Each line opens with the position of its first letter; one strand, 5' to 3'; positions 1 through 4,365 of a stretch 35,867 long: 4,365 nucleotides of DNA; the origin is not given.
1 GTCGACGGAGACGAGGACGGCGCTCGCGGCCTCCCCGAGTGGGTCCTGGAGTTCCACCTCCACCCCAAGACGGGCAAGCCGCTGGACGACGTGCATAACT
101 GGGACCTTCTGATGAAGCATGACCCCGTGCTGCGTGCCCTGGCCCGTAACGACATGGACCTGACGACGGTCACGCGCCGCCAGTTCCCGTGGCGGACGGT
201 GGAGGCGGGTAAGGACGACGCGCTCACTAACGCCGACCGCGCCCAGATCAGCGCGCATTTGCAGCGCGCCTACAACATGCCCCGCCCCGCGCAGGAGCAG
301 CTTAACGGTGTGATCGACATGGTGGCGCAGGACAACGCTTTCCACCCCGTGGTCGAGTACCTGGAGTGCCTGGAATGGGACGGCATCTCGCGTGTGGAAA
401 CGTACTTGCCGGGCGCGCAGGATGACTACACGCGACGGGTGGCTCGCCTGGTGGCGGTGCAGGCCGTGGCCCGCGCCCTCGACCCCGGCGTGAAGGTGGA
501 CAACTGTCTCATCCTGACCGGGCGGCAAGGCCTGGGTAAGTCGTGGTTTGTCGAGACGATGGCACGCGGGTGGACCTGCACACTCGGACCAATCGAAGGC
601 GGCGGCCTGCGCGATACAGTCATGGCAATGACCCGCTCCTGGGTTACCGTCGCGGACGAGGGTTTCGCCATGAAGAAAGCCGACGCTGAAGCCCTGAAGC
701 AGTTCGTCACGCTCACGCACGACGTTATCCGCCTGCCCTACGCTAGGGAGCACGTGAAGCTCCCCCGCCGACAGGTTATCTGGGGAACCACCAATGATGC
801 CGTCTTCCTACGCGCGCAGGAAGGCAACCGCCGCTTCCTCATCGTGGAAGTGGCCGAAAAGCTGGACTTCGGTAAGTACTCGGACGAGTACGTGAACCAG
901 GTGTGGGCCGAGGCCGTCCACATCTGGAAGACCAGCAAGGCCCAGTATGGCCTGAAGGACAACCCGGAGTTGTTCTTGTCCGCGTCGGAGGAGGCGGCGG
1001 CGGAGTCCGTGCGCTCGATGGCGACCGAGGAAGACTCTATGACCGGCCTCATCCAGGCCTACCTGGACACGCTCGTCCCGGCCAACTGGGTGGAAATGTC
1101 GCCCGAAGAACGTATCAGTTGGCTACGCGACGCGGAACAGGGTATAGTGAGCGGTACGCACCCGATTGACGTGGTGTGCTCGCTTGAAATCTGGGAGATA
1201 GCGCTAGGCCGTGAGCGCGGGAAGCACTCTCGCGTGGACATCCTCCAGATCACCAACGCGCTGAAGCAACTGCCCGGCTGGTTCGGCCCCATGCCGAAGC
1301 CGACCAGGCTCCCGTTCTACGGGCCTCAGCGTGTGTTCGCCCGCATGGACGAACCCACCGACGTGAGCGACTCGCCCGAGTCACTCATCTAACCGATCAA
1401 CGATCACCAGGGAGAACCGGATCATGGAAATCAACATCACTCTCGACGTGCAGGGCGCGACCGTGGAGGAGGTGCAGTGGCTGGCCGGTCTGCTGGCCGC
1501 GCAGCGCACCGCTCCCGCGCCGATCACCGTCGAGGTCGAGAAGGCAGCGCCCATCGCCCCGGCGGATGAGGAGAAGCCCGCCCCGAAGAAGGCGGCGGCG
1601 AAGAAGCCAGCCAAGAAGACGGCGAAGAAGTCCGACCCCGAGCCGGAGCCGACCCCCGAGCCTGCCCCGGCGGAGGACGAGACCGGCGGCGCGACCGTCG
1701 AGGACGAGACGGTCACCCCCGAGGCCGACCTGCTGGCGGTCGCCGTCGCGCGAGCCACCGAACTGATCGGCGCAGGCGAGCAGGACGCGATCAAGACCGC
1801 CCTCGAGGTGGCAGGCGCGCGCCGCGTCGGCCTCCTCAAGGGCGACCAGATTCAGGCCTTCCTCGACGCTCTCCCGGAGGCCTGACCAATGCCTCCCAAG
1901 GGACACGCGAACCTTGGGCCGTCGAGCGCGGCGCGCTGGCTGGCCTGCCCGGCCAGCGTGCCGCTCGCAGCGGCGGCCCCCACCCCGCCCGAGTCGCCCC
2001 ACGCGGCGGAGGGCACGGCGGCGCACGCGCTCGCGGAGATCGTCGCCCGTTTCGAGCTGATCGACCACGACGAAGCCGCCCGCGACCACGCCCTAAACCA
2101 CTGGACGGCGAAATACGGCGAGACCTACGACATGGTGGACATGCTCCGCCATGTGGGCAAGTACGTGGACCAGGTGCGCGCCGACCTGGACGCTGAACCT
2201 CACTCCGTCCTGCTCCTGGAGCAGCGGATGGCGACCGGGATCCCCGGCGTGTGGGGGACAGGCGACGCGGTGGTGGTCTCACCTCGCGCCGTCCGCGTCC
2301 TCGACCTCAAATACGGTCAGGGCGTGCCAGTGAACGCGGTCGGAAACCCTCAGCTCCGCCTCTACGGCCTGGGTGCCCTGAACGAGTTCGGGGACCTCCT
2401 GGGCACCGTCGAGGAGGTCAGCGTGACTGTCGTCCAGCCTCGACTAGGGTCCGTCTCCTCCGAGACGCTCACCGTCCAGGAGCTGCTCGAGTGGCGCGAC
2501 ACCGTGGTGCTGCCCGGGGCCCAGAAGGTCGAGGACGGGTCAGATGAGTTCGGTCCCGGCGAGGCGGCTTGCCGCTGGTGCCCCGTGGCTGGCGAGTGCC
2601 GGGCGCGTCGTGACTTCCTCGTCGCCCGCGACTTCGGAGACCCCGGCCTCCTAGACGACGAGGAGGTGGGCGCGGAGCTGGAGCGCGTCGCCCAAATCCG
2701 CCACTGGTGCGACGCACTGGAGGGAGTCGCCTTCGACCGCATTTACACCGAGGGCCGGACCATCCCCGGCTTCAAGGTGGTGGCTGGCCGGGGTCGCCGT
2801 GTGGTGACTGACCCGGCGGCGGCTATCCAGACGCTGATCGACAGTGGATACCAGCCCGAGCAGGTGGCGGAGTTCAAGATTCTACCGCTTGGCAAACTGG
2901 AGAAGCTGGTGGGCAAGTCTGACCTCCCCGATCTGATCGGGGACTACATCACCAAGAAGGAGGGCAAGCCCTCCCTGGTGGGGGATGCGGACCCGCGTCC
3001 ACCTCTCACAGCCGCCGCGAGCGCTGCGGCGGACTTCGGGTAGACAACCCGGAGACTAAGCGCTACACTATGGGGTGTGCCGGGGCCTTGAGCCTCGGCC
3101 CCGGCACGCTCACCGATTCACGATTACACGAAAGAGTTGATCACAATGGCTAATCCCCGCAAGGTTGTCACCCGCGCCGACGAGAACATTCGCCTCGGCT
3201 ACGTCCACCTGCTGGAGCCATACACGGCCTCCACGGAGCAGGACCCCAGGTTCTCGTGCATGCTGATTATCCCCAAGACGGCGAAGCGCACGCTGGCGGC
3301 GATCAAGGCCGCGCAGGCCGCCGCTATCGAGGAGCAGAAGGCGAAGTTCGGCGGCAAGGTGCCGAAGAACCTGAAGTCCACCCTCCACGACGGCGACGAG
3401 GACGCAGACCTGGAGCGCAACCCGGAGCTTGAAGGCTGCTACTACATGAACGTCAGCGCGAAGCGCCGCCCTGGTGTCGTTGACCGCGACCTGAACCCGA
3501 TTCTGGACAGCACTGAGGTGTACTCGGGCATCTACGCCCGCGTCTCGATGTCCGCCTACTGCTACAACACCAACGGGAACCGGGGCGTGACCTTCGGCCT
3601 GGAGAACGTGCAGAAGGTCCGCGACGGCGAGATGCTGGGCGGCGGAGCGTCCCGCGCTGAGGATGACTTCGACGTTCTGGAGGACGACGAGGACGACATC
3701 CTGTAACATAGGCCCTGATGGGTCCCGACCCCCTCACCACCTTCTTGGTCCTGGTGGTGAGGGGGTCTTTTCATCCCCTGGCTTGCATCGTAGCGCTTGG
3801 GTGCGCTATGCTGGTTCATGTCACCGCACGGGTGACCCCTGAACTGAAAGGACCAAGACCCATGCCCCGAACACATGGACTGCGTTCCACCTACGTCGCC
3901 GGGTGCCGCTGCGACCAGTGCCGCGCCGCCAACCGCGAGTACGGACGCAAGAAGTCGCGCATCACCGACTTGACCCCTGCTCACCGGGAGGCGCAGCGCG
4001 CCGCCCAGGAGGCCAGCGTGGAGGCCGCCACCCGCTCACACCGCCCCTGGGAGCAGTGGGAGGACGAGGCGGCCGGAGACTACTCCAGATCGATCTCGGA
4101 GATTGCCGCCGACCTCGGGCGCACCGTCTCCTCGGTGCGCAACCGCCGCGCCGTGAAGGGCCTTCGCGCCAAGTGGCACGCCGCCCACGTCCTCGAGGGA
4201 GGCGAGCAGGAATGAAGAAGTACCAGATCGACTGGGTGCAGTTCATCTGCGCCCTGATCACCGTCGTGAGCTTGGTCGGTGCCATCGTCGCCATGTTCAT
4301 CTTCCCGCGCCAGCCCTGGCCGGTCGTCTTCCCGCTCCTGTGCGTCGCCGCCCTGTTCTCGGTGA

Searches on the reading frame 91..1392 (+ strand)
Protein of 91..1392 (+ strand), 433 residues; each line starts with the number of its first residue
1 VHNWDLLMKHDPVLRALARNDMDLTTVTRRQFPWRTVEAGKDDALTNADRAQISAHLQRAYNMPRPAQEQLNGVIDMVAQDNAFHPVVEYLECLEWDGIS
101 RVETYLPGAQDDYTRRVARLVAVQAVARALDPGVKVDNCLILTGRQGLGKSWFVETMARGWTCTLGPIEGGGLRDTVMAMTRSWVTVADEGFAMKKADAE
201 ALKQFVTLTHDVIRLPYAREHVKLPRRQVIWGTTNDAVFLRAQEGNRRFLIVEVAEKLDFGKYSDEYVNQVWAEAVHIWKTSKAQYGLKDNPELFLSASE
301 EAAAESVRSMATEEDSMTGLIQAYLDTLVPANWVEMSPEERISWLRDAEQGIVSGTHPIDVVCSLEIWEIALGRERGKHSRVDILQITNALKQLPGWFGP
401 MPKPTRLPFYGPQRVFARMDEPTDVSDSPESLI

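Call 6: search_protein_families(library=pfam, proteins=[window:91-1392:+], max_evalue=0.01)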
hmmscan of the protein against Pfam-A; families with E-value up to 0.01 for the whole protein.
window:91-1392:+ (433 aa): 1 family
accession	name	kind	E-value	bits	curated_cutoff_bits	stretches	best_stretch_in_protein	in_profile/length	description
PF05272.17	VapE-like_dom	-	1.1e-53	182.4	25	1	91-291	1-203/217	Virulence-associated protein E-like domain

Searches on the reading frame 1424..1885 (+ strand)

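Call 75: search_protein_families(library=phrogs, proteins=[window:1424-1885:+], max_evalue=0.001)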
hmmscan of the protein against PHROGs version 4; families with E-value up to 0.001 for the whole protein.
window:1424-1885:+ (153 aa): 2 families
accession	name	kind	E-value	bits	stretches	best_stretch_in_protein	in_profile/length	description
phrog_18562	-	unknown function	1.4e-06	29.9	1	1-150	1-144/151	-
phrog_1605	-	unknown function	3.2e-05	25.2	1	28-147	36-150/159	-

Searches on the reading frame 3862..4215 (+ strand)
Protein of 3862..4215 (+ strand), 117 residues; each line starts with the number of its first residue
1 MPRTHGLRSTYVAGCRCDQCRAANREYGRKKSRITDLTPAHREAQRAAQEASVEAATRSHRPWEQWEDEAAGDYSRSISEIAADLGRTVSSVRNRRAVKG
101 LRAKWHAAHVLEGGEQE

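Call 6: search_protein_families(library=pfam, proteins=[window:3862-4215:+], max_evalue=0.01)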
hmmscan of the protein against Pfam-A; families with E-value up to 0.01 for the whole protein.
window:3862-4215:+ (117 aa): 0 families

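Call 22: search_protein_families(library=phrogs, proteins=[window:3862-4215:+], max_evalue=0.01)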
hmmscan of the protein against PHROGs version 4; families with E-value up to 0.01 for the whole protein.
window:3862-4215:+ (117 aa): 6 families
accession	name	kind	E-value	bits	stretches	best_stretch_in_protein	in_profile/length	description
phrog_37967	-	unknown function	7.7e-06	26.9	1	1-33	1-31/151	-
phrog_14857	-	DNA, RNA and nucleotide metabolism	3e-05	25.2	1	2-32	5-35/193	HTH DNA binding protein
phrog_323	-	transcription regulation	0.00038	21.1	1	47-97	141-186/319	transcriptional regulator, D5-like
phrog_23251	-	DNA, RNA and nucleotide metabolism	0.00095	20.1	1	3-33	96-126/142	HNH endonuclease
phrog_8936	-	unknown function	0.002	19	1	4-57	117-169/179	-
phrog_4234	-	DNA, RNA and nucleotide metabolism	0.0045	17.7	1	3-33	91-122/130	HNH endonuclease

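Call 70: search_protein_families(library=pfam, proteins=[window:3862-4215:+], max_evalue=10)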
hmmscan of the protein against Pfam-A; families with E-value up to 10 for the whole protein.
window:3862-4215:+ (117 aa): 1 family
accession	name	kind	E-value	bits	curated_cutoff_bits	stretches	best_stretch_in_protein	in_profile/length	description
PF08281.18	Sigma70_r4_2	-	0.016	15.3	25.7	1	77-95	28-46/54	Sigma-70, region 4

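Call 71: find_homologous_proteins(query=window:3862-4215:+, max_evalue=0.001)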
Query window:3862-4215:+ (117 aa): 20 proteins with E <= 0.001 among 38 candidates.
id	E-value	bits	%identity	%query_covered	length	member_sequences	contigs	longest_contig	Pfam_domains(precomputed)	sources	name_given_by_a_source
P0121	2.8e-70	252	100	100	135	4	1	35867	-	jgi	jgi:hypothetical protein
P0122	1.0e-69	250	99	100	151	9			-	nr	nr:MAG TPA: DNA-directed RNA polymerase subunit alpha [Caudoviricetes sp.]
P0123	4.2e-69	248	98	100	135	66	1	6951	-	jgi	jgi:hypothetical protein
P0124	5.9e-69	247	97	100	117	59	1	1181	-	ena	-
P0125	1.3e-67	243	96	100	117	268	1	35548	-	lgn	-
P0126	1.5e-65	236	93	100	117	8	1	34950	-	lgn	-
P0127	1.5e-64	233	92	100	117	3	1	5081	-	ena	-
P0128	2.8e-58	213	84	100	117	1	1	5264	-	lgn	-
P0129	5.8e-56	206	82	99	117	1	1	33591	-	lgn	-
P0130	2.0e-53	197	79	100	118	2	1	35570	-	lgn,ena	-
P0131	2.9e-51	190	77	99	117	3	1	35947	-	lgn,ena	-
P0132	8.5e-46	173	70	99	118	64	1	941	-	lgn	-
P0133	6.8e-44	167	68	99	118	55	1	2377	-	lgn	-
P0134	2.5e-28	117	100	49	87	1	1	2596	-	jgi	-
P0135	5.0e-28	116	53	91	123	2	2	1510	-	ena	-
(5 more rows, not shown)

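Call 76: predict_structure(alignment_id=A5)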
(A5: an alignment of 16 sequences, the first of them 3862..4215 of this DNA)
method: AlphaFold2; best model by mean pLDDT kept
length: 117 residues; sequences in the alignment: 16
mean_pLDDT: 78.0   pTM: 0.47
mean pLDDT of the five models: 78.0, 74.3, 74.0, 71.8, 71.0
residues with pLDDT >= 90: 29; 70-90: 61; 50-70: 20; < 50: 7
segments of 3 or more residues with pLDDT < 50: 113-117
pLDDT, mean of each block of 10 residues (from residue 1): 67 81 79 63 79 65 89 92 91 91 83 45
secondary structure, 60 per line:
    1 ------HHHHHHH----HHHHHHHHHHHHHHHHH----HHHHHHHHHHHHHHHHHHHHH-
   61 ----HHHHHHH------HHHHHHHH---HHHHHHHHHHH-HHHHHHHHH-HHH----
elements in order: H7-13 H18-34 H39-59 H65-71 H78-85 H89-99 H101-109

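Call 79: fold_search(model_id=the predicted structure, library=pdb)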
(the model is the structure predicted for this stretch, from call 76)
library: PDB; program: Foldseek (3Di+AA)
matches with E <= 10: 322; with E <= 0.001: 0
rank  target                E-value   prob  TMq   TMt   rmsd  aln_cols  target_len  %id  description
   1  1fse_E                7.9e-01  0.51  0.28  0.45   6.7        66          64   26  CRYSTAL STRUCTURE OF THE BACILLUS SUBTILIS REGULATORY PROTEIN GERE (released 2001-03-21)
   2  5o8z_B                8.3e-01  0.60  0.27  0.16  10.8        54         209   15  Conformational dynamism for DNA interaction in Salmonella typhimurium RcsB response regulator. (released 2017-11-15)
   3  7r3h_C                9.4e-01  0.35  0.28  0.16  14.1        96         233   21  PROSS optimitzed variant of RhlR (75 mutations) in complex with native autoinducer C4-HSL (released 2022-12-14)
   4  8dq0_C                1.1e+00  0.35  0.28  0.15  15.3        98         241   21  Quorum-sensing receptor RhlR bound to PqsE (released 2022-12-07)
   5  1fse_A                1.1e+00  0.57  0.31  0.48   6.0        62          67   19  CRYSTAL STRUCTURE OF THE BACILLUS SUBTILIS REGULATORY PROTEIN GERE (released 2001-03-21)
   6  1fse_D                1.1e+00  0.47  0.29  0.47   7.3        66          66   20  CRYSTAL STRUCTURE OF THE BACILLUS SUBTILIS REGULATORY PROTEIN GERE (released 2001-03-21)
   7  7r3e_A                1.1e+00  0.35  0.29  0.07  15.2        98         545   21  Fusion construct of PqsE and RhlR in complex with the synthetic antagonist mBTL (released 2022-12-14)
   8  7r3i_B                1.1e+00  0.33  0.29  0.16  15.2        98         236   22  PROSS optimitzed variant of RhlR (61 mutations) in complex with the synthetic antagonist mBTL (released 2022-12-14)
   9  9a4r_A                1.3e+00  0.33  0.27  0.16  15.8        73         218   23  Integrative model of RPSH-RPOB by crosslinking MS and deep learning (released 2024-09-18)
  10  7r3i_A                1.3e+00  0.33  0.29  0.16  14.3        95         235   22  PROSS optimitzed variant of RhlR (61 mutations) in complex with the synthetic antagonist mBTL (released 2022-12-14)
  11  7r3g_A                1.5e+00  0.28  0.29  0.15  14.3        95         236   22  PROSS optimitzed variant of RhlR (75 mutations) in complex with the synthetic antagonist mBTL (released 2022-12-14)
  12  6kqg_F                1.5e+00  0.13  0.25  0.10  17.0       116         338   15  Thermus thermophilus initial transcription complex comprising sigma A and 5'-OH RNA of 6 nt (released 2020-03-11)
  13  7dwm_B                1.6e+00  0.30  0.30  0.18  13.2        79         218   14  Crystal structure of the phage VqmA-DPO complex (released 2021-05-05)
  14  8dq0_D                1.6e+00  0.25  0.28  0.15  15.1        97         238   22  Quorum-sensing receptor RhlR bound to PqsE (released 2022-12-07)
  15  3g1c                  1.7e+00  0.18  0.27  0.31  19.5       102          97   13  The crystal structure of a TrpR like protein from Eubacterium eligens ATCC 27750 (released 2009-02-17)
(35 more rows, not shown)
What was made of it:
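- On Palindromic operator of a dimeric DNA-binding regulator: The top Foldseek hits are GerE/LuxR/sigma-r4 but with E above 0.7 (calls 70, 79).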
